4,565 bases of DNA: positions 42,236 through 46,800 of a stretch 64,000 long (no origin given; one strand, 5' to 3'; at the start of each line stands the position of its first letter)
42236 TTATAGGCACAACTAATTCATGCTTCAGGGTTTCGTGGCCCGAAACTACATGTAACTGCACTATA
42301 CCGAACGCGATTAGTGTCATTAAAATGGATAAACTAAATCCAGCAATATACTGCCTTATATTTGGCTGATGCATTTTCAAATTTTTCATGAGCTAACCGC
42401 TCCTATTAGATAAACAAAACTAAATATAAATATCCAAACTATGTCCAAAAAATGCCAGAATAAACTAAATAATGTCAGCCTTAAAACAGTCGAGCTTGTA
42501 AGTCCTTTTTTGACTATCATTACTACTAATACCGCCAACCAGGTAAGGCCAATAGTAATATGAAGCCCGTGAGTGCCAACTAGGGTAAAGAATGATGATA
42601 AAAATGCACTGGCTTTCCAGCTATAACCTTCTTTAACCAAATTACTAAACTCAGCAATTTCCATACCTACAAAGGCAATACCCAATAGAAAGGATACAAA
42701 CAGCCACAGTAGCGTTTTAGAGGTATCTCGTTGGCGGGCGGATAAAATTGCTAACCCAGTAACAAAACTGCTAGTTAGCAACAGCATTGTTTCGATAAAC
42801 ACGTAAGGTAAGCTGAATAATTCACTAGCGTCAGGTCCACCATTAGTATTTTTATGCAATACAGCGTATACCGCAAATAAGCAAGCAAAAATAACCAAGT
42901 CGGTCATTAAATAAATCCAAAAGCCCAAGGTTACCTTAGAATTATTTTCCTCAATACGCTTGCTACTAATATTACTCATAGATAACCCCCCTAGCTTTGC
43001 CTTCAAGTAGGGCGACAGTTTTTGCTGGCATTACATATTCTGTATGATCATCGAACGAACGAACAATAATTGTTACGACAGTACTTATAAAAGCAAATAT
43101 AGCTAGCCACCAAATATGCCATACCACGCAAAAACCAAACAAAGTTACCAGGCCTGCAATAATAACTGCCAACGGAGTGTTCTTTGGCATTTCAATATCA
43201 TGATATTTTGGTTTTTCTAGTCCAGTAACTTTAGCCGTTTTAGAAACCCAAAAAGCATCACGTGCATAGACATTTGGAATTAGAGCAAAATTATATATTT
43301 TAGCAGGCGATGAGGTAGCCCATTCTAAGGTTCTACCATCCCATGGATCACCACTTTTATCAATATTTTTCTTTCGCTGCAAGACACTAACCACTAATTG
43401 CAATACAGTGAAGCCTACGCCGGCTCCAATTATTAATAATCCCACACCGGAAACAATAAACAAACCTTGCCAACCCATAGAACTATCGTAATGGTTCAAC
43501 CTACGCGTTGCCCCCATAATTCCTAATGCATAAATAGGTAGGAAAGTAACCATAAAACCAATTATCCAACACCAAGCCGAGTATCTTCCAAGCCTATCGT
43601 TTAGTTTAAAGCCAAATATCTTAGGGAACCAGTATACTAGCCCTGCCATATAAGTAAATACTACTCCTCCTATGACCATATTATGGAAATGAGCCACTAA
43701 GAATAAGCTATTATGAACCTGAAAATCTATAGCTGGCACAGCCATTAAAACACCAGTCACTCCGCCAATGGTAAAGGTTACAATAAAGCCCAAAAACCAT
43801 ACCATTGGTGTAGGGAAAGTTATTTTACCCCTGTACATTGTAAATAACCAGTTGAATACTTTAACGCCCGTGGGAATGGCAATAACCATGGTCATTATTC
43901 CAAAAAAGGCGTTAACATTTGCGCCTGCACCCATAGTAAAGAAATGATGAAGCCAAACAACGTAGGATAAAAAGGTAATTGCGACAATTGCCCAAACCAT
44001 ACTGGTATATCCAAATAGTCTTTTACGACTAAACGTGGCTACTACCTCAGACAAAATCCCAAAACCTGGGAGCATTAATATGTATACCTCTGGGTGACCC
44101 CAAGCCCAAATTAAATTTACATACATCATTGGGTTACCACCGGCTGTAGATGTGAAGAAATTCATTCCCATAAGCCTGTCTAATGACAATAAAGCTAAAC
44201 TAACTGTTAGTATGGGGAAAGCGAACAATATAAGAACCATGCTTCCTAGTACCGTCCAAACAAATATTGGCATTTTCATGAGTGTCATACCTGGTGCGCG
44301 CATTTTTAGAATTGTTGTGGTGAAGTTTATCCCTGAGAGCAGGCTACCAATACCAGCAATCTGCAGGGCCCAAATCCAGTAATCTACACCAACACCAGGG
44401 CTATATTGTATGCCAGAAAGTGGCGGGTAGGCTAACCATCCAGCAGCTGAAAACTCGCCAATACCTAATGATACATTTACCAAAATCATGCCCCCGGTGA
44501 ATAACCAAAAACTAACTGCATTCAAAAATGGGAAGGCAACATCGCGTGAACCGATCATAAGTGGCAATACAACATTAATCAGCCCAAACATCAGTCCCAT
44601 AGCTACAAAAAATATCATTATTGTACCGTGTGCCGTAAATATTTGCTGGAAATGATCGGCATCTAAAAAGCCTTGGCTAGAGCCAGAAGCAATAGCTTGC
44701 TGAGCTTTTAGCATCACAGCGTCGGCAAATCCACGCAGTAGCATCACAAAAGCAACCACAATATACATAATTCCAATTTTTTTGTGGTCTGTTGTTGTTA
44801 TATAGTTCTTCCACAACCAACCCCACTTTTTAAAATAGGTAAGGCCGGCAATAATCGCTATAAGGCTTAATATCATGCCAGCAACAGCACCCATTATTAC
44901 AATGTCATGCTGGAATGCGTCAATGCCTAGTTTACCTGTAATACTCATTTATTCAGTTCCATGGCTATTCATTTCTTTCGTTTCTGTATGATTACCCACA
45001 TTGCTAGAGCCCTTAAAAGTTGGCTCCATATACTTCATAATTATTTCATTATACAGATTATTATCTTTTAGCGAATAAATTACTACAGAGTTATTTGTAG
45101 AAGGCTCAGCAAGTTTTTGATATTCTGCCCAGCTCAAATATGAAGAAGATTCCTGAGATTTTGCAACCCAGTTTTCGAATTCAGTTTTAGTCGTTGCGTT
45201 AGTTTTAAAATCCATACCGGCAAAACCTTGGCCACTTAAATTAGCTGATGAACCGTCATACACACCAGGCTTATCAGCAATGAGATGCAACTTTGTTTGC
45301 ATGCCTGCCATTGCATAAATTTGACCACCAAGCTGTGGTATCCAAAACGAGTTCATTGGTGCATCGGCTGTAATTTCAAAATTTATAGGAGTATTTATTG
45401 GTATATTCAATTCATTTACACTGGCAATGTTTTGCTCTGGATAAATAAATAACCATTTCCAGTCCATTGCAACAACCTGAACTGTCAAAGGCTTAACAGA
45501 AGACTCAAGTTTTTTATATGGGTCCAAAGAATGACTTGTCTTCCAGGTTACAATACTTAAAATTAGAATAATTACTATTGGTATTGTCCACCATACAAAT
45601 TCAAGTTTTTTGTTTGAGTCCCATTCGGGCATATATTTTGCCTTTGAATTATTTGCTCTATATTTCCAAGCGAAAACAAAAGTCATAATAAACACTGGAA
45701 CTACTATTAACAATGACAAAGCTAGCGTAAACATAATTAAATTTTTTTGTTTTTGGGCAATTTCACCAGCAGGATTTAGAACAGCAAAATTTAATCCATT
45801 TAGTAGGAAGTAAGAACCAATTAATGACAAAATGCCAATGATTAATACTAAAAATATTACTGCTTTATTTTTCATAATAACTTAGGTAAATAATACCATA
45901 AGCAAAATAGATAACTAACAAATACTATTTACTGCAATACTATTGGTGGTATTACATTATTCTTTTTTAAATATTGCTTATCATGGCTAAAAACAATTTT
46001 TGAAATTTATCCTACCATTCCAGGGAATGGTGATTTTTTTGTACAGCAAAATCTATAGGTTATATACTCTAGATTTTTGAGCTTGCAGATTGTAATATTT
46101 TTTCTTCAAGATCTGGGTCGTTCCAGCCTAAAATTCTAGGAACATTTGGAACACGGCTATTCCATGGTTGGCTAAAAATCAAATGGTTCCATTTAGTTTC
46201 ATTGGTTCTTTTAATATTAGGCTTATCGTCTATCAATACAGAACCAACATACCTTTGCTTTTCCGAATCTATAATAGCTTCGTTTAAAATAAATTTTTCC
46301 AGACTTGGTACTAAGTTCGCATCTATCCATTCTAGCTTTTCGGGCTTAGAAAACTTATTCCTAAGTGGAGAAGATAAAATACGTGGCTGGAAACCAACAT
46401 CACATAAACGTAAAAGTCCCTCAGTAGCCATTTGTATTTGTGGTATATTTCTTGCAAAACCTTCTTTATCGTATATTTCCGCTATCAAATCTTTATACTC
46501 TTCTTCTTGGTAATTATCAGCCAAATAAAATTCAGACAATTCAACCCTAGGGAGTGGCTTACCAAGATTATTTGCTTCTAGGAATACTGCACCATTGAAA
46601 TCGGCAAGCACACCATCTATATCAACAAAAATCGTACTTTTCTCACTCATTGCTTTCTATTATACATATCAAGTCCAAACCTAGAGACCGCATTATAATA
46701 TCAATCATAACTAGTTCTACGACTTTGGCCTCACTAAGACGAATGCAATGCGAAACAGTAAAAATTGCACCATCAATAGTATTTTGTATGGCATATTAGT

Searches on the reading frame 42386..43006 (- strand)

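Call 38: search_protein_families(library=pfam, proteins=[window:42386-43006:-], max_evalue=0.00001)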
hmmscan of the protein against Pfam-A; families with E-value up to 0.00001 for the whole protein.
window:42386-43006:- (206 aa): 1 family
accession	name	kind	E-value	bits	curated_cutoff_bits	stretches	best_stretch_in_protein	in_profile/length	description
PF00510.24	COX3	-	1.3e-14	55.2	23.8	1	24-202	75-257/258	Cytochrome c oxidase subunit III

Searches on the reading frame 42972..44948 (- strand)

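Call 38: search_protein_families(library=pfam, proteins=[window:42972-44948:-], max_evalue=0.00001)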
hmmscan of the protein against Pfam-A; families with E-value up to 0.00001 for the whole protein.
window:42972-44948:- (658 aa): 1 family
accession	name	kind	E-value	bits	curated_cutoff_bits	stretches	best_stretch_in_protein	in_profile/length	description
PF00115.25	COX1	-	1.1e-146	489.5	34.8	1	57-504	1-434/436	Cytochrome C and Quinol oxidase polypeptide I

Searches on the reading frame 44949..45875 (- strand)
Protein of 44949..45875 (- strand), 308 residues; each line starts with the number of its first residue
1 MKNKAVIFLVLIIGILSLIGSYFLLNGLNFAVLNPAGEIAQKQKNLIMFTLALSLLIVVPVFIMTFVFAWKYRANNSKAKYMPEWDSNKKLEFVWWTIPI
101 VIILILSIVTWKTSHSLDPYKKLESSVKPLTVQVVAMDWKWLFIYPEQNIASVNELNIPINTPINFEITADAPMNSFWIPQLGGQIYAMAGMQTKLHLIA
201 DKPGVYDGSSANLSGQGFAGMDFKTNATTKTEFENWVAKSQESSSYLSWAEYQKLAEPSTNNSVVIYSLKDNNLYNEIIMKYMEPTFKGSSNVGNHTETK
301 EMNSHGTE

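Call 39: search_protein_families(library=pfam, proteins=[window:44949-45875:-], max_evalue=0.00001)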
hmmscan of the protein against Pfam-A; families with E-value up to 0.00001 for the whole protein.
window:44949-45875:- (308 aa): 2 families
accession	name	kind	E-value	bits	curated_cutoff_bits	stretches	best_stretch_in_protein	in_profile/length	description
PF06481.20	COX_ARM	-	7.5e-15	55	23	1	242-285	2-45/46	COX Aromatic Rich Motif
PF00116.26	COX2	-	6.3e-07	29.8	22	1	153-222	45-114/120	Cytochrome C oxidase subunit II, periplasmic domain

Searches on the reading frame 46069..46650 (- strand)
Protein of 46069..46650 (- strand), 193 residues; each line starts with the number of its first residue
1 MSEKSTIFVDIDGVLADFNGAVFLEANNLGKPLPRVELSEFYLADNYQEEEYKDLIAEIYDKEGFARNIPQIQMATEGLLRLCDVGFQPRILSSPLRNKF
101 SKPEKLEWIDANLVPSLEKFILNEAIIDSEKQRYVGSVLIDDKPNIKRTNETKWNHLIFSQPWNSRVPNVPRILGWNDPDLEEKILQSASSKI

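Call 39: search_protein_families(library=pfam, proteins=[window:46069-46650:-], max_evalue=0.00001)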
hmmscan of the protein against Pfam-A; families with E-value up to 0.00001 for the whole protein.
window:46069-46650:- (193 aa): 1 family
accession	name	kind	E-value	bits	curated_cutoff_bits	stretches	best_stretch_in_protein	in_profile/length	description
PF06941.18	NT5C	-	1.1e-14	55.2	24.8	1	5-178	2-169/180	5' nucleotidase, deoxy (Pyrimidine), cytosolic type C protein (NT5C)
